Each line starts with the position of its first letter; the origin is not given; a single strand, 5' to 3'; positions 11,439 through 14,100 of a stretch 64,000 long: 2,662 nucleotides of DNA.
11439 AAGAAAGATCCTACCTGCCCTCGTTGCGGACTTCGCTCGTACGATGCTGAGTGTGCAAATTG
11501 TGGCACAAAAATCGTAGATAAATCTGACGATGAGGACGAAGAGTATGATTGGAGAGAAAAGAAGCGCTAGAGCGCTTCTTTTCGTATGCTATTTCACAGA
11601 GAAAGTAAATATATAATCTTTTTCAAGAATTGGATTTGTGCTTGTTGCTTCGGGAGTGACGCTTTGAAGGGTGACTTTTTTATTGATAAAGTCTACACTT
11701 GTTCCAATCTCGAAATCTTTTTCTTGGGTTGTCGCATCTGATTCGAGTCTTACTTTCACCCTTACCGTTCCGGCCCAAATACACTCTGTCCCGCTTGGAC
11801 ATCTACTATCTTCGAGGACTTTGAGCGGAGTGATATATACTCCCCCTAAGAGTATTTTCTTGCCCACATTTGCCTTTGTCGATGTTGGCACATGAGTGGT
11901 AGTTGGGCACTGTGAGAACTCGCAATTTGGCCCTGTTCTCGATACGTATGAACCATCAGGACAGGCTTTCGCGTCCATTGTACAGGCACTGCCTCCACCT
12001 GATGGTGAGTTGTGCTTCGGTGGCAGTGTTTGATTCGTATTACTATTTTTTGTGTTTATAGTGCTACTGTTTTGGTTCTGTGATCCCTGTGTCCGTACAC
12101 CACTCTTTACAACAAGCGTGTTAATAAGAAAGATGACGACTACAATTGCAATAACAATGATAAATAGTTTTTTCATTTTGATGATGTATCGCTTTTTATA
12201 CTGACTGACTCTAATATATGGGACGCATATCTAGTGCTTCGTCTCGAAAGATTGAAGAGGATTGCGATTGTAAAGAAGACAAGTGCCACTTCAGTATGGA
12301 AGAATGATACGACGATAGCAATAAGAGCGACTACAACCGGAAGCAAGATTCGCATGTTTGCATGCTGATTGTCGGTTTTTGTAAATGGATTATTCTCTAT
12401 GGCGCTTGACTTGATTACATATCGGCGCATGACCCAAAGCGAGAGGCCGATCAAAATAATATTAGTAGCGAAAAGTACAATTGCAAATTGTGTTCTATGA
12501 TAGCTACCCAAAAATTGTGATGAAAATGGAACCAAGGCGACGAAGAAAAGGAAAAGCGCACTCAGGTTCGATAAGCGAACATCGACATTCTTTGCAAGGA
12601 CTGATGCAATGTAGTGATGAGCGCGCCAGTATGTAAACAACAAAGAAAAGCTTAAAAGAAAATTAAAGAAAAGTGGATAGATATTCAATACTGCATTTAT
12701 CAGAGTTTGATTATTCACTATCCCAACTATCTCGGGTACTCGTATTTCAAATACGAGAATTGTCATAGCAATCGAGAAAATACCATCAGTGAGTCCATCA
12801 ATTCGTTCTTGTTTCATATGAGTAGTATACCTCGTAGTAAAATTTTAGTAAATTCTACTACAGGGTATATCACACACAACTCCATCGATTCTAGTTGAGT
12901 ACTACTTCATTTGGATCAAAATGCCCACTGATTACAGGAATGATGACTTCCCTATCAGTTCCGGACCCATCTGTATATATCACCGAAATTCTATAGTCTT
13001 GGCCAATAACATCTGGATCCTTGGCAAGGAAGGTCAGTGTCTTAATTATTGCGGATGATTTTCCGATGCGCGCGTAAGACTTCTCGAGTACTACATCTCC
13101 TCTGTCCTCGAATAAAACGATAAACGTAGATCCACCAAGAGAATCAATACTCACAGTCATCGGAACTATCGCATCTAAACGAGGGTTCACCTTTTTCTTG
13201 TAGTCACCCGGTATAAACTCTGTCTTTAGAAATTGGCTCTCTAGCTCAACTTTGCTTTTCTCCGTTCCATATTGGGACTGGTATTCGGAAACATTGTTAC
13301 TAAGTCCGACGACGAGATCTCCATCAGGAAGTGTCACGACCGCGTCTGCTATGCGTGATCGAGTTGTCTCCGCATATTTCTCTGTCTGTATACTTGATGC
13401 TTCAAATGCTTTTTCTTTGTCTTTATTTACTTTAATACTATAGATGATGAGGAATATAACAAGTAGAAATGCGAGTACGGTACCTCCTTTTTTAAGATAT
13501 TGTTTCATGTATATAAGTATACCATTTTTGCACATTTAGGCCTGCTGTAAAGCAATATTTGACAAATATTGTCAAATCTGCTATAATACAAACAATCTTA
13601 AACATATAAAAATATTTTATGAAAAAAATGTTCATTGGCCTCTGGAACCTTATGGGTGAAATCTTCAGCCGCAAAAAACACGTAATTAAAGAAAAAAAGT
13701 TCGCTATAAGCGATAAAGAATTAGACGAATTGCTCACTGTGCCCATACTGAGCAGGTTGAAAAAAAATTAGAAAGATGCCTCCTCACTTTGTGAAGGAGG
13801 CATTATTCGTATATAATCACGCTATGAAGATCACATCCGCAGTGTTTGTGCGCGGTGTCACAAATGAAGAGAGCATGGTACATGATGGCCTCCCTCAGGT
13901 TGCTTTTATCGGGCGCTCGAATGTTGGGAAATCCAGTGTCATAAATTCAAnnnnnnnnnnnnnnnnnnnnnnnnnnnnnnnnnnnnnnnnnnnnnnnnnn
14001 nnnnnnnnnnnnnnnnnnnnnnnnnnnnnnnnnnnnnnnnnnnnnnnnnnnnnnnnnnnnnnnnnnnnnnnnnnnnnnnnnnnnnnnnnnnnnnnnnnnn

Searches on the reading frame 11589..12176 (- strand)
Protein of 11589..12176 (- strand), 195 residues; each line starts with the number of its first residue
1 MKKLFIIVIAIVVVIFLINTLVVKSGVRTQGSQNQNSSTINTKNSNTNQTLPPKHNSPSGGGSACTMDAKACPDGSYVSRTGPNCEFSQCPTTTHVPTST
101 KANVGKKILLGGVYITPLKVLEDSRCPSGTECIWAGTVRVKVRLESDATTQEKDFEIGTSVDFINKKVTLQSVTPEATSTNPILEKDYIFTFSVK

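Call 12: search_protein_families(library=pfam, proteins=[window:11589-12176:-], max_evalue=0.01)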
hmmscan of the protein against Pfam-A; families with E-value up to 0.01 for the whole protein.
window:11589-12176:- (195 aa): 2 families
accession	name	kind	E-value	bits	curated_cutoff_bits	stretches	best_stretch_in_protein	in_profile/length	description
PF25184.1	YxzE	-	0.0042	18.5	40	1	3-48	3-48/65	YxzE-like putative bacteriocin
PF16118.10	DUF4834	-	0.0049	18.2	27.8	1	4-51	7-58/99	Domain of unknown function (DUF4834)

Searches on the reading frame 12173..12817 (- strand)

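Call 12: search_protein_families(library=pfam, proteins=[window:12173-12817:-], max_evalue=0.01)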
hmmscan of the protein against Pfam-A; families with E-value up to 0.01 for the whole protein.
window:12173-12817:- (214 aa): 1 family
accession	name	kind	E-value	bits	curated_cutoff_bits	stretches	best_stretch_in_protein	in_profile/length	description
PF06736.16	TMEM175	-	1.8e-19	70.5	25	1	5-97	1-88/88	Endosomal/lysosomal potassium channel TMEM175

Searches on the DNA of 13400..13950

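Call 20: search_rna_families(source=window, start=13400, end=13950, threshold=evalue, max_evalue=10)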
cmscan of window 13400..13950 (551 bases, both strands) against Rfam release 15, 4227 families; matches with E-value up to 10: 9.
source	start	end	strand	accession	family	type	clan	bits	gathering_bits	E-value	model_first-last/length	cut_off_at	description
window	13764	13834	-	RF02371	PyrG_leader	Cis-reg; leader;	-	24.3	65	0.62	1-78/78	no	PyrG leader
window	13685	13808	+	RF02747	FtrA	Gene; sRNA;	-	22.5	134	0.72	1-111/111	no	Francisella sRNA A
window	13762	13825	-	RF00242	ctRNA_pT181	Gene; antisense;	-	19.9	56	6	1-94/94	no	ctRNA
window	13671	13806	+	RF04178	BTnc005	Gene; sRNA;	-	17.1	174.8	0.16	1-205/205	no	Bacteroides sRNA BTnc005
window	13759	13775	-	RF01328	CRISPR-DR17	Gene; CRISPR;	CL00014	16.8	42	3.4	1-25/25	no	CRISPR RNA direct repeat element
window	13723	13849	-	RF01253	snR46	Gene; snRNA; snoRNA; HACA-box;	CL00021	14.7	43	2.5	1-197/197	no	Small nucleolar RNA snR46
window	13854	13909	-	RF00249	mir-46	Gene; miRNA;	-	14.2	44.7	7.8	1-85/85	no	mir-46/mir-47/mir-281 microRNA precursor family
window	13750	13778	+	RF01306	sR52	Gene; snRNA; snoRNA; CD-box;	-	12.4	50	5.5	1-60/60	no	Small nucleolar RNA sR52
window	13441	13462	+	RF01304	sR5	Gene; snRNA; snoRNA; CD-box;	-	11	40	6.5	1-53/53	no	Small nucleolar RNA sR5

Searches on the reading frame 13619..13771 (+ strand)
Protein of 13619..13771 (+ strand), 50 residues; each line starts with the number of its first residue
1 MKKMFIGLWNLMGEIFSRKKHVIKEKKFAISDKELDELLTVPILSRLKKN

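Call 10: find_encoding_contigs(protein=window:13619-13771:+, flank=3000, max_places=10)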
Protein window:13619-13771:+ (50 aa): no gene with exactly this product is on record in the collection.

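Call 12: search_protein_families(library=pfam, proteins=[window:13619-13771:+], max_evalue=0.01)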
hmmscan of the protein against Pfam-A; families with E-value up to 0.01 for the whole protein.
window:13619-13771:+ (50 aa): 0 families

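Call 16: find_homologous_proteins(query=window:13619-13771:+, max_evalue=10)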
Query window:13619-13771:+ (50 aa): 1 proteins with E <= 10 among 1 candidates.
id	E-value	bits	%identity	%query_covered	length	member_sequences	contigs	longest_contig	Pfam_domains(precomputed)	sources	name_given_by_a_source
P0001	3.2e-22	94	100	94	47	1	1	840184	-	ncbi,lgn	-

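Call 44: search_protein_representatives(protein=window:13619-13768:+)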
Query: 50 residues. Proteins with E-value up to 0.001 (for the whole library): 3; up to 1e-10: 1; up to 1e-30: 0. The best 3 are listed.
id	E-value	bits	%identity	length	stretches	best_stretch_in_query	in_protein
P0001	1.0e-22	93.5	100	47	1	4-50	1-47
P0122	5.0e-04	35.8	58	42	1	1-41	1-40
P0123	5.8e-04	35.6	34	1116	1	16-44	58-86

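Call 55: search_protein_families(library=ncbifam, proteins=[window:13619-13768:+, P0122], max_evalue=1)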
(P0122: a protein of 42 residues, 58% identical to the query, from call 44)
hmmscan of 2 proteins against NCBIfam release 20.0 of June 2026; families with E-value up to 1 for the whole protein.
window:13619-13768:+ (50 aa): 0 families

P0122 (42 aa): 0 families

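Call 56: search_protein_families(library=phrogs, proteins=[window:13619-13768:+, P0122], max_evalue=1)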
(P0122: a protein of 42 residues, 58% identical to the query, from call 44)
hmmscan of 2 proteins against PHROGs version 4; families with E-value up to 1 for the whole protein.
window:13619-13768:+ (50 aa): 0 families

P0122 (42 aa): 0 families

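Call 68: predict_structure(protein=window:13619-13768:+)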
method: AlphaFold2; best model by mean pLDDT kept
length: 50 residues; sequences in the alignment: 1
mean_pLDDT: 70.6   pTM: 0.28
mean pLDDT of the five models: 70.6, 63.6, 61.2, 59.6, 57.0
residues with pLDDT >= 90: 0; 70-90: 29; 50-70: 21; < 50: 0
segments of 3 or more residues with pLDDT < 50: none
pLDDT, mean of each block of 10 residues (from residue 1): 70 77 62 73 70
secondary structure, 60 per line:
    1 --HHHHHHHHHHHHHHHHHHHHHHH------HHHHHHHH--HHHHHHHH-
elements in order: H3-25 H32-39 H42-49
